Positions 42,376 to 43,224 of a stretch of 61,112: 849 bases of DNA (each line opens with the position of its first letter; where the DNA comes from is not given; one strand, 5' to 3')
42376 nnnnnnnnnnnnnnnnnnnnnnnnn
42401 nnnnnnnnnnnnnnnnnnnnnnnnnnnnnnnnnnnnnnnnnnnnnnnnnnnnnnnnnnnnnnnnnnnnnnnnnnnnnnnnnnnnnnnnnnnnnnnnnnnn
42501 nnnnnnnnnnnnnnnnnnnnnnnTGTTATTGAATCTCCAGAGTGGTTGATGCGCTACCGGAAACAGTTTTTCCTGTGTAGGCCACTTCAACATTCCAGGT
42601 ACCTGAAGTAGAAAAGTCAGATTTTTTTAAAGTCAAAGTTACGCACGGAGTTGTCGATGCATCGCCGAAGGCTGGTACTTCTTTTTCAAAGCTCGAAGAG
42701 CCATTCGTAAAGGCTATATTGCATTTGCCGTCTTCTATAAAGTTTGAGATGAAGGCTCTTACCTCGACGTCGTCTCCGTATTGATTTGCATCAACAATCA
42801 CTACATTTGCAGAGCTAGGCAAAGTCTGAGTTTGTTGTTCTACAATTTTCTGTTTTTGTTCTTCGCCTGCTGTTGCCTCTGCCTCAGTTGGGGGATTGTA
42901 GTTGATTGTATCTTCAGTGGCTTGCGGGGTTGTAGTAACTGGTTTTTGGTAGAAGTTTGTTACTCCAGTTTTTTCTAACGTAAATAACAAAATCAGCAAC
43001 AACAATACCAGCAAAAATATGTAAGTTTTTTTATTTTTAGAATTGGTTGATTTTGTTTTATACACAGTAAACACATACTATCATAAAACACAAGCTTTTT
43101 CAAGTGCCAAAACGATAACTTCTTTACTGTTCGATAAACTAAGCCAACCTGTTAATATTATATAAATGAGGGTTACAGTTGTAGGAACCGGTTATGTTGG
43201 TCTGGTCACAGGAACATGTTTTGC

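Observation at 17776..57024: A 36-bp perfect palindrome in three identical dispersed copies that reads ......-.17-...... on both strands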

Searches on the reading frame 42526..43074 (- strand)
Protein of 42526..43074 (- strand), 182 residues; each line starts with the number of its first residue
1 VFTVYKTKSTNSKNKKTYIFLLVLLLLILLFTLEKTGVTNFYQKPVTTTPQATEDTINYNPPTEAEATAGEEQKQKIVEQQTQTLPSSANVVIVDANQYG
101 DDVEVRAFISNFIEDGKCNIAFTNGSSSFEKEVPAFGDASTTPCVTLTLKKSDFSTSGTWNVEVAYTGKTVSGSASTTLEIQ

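Call 27: search_protein_families(library=pfam, proteins=[window:42526-43074:-], max_evalue=0.001)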
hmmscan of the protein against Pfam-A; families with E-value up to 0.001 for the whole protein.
window:42526-43074:- (182 aa): 0 families

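Call 65: search_protein_families(library=pfam, proteins=[window:42526-43074:-], max_evalue=0.05)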
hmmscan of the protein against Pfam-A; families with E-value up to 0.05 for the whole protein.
window:42526-43074:- (182 aa): 1 family
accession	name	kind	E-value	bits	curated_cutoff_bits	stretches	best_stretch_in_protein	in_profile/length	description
PF11812.13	DUF3333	-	0.031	14.9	26.5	1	19-82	22-84/151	Domain of unknown function (DUF3333)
